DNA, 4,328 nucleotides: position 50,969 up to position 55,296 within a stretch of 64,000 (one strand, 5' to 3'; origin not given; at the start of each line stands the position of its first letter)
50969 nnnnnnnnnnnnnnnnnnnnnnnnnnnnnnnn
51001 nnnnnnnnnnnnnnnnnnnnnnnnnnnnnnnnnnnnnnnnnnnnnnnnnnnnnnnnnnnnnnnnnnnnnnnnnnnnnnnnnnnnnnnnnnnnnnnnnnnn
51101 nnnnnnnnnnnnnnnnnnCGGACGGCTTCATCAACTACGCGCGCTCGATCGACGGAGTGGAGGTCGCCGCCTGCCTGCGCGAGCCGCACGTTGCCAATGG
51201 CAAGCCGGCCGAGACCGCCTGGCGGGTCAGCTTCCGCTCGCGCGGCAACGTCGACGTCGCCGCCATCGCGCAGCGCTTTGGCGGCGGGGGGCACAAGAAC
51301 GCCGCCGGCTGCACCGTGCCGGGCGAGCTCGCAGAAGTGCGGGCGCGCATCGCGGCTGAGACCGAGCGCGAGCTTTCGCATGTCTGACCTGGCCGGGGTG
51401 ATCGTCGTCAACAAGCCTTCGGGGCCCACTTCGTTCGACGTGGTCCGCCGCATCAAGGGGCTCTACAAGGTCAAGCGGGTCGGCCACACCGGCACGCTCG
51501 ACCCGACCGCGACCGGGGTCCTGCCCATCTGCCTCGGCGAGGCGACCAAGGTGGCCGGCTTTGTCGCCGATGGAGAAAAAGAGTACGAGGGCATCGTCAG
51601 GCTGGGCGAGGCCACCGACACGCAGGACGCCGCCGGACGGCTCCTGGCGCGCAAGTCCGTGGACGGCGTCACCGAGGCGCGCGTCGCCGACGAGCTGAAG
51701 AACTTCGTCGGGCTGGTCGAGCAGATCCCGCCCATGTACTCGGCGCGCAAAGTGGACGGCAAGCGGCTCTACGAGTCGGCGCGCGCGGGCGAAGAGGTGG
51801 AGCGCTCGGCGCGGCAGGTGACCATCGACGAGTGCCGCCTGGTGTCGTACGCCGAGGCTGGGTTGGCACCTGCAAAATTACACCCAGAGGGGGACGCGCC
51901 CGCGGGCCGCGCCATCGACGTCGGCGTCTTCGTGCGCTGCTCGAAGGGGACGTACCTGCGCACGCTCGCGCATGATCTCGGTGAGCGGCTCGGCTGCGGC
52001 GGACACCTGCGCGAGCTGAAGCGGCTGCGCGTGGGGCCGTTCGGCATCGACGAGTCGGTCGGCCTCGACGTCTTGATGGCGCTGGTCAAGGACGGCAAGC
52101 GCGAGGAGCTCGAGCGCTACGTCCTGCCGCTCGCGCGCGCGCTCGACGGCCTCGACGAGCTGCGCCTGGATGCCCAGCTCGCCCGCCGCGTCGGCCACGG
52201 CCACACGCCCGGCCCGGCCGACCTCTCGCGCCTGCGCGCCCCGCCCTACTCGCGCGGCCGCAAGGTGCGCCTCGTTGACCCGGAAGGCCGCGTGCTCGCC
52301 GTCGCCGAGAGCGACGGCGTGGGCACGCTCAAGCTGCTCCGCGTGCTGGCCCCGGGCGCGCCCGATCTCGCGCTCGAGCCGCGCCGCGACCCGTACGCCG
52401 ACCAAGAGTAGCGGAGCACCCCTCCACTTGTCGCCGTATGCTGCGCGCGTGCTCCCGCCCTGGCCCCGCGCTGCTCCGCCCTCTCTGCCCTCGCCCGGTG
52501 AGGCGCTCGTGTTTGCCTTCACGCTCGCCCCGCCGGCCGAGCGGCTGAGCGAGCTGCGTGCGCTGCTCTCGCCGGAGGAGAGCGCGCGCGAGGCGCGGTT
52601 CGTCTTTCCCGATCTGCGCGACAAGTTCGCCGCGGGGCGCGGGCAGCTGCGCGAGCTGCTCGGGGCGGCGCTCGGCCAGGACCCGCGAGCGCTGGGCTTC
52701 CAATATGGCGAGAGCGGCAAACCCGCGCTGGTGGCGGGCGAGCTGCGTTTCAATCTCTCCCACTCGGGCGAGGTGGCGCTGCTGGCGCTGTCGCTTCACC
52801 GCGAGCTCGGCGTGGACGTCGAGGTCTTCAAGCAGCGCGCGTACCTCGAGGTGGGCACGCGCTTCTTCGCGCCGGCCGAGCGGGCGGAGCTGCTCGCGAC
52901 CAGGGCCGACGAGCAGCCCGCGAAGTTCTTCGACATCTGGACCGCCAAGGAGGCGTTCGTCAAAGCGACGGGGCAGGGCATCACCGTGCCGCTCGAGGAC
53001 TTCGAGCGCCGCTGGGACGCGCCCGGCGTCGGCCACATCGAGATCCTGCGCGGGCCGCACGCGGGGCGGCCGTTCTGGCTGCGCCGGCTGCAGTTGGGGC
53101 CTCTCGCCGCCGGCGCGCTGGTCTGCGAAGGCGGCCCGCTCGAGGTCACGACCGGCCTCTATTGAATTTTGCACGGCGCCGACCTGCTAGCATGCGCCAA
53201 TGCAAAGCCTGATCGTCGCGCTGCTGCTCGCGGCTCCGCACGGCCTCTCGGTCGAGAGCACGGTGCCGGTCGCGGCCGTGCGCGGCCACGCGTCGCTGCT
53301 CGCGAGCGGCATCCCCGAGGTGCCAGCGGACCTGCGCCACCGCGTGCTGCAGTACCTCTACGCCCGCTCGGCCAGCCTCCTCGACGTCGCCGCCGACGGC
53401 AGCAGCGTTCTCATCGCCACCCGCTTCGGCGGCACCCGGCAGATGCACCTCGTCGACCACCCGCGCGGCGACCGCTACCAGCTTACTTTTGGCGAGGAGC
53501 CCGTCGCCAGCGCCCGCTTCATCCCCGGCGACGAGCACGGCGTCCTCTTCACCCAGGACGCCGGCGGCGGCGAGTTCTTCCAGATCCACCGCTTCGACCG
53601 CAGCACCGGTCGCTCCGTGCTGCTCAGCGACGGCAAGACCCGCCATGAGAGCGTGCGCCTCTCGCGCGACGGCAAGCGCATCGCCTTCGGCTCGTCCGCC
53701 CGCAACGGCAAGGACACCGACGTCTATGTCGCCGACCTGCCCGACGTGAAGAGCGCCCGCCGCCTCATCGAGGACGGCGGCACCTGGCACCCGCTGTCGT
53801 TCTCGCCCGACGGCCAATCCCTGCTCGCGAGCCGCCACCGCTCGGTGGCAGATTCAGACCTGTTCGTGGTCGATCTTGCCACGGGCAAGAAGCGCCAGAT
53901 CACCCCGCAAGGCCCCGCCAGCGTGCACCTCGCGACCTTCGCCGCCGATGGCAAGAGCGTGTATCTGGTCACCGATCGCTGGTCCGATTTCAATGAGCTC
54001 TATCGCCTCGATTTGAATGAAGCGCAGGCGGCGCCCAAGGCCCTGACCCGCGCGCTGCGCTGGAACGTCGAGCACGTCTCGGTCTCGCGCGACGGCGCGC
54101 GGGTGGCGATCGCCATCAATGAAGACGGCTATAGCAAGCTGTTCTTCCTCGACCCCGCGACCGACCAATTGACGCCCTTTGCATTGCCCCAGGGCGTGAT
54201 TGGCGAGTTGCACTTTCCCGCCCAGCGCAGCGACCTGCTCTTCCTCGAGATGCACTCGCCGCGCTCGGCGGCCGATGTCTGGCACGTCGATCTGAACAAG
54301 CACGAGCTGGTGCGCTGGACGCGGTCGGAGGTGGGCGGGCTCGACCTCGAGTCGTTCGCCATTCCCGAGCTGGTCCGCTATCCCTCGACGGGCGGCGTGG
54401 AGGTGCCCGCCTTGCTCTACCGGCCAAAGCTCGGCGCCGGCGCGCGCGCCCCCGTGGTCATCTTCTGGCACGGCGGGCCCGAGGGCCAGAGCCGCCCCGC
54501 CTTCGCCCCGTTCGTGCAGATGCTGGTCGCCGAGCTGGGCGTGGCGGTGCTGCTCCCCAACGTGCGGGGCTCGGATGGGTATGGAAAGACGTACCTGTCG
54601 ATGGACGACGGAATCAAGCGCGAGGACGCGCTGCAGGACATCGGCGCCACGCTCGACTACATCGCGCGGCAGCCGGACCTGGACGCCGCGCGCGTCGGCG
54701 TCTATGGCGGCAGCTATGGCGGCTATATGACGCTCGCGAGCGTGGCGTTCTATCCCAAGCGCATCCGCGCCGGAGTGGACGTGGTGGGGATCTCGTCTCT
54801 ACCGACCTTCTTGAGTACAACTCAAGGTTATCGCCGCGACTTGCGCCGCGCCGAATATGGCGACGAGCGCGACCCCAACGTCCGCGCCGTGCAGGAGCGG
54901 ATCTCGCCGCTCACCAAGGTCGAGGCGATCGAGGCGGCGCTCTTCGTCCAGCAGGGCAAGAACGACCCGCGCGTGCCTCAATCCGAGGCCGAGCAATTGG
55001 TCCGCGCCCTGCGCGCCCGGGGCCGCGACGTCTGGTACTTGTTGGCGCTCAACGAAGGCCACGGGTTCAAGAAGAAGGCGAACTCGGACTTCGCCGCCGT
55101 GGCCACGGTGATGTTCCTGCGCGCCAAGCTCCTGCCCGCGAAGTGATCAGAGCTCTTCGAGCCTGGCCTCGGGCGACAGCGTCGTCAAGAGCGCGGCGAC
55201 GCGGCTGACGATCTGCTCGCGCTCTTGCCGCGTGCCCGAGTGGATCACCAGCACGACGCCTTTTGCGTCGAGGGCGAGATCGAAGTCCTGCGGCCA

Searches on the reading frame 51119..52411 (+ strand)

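Call 32: search_protein_families(library=pfam, proteins=[window:51119-52411:+], max_evalue=0.001)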
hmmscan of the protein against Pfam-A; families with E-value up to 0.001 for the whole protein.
window:51119-52411:+ (430 aa): 2 families
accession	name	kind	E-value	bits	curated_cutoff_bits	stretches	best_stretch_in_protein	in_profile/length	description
PF01509.24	TruB_N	-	2.7e-50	171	27.3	1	114-279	2-148/149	TruB family pseudouridylate synthase (N terminal domain)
PF16198.10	TruB_C_2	-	9.7e-16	58.1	29.3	1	281-342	1-65/66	tRNA pseudouridylate synthase B C-terminal domain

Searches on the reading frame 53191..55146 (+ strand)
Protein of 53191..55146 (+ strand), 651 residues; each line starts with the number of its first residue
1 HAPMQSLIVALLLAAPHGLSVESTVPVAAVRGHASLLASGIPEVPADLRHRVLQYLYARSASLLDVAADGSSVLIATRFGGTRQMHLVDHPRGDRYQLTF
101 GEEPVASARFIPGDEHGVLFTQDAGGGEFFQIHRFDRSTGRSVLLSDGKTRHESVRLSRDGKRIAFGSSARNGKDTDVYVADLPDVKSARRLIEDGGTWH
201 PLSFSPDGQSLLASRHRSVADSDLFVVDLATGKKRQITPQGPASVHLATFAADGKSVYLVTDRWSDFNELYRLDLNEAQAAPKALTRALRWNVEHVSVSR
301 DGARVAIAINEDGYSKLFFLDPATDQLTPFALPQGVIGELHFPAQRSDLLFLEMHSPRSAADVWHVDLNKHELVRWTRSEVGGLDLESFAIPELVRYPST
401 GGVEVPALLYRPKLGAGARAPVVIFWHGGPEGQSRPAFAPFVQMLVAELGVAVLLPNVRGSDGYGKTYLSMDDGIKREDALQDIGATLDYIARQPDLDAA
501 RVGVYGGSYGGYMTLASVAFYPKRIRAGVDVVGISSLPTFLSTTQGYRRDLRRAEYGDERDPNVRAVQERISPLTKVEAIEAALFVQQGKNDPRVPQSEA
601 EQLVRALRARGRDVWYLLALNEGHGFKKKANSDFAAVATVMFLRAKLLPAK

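Call 32: search_protein_families(library=pfam, proteins=[window:53191-55146:+], max_evalue=0.001)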
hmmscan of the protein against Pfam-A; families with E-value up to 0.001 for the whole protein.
window:53191-55146:+ (651 aa): 8 families
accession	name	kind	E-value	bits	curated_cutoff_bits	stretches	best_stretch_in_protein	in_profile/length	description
PF00326.27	Peptidase_S9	-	5.5e-35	121.2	22.6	1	441-639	5-201/213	Prolyl oligopeptidase family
PF02129.25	Peptidase_S15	-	1.5e-08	35.1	23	1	402-539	2-134/262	X-Pro dipeptidyl-peptidase (S15 family)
PF01738.24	DLH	-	4.4e-07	30.1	21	1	446-633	37-196/217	Dienelactone hydrolase family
PF20434.5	BD-FAE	-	7.7e-06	26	26.8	1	478-607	64-215/215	BD-FAE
PF00561.26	Abhydrolase_1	-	2e-05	24.8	25.8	1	421-552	1-132/245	alpha/beta hydrolase fold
PF00930.27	DPPIV_N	-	4.5e-05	22.8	22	0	162-245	5-86/354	Dipeptidyl peptidase IV (DPP IV) N-terminal region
PF05448.18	AXE1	-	0.00015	21.1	21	0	396-523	60-199/321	Acetyl xylan esterase (AXE1)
PF25174.1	Beta-prop_THOC3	-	0.00018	21.1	305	1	134-310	73-233/272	THOC3 beta-propeller domain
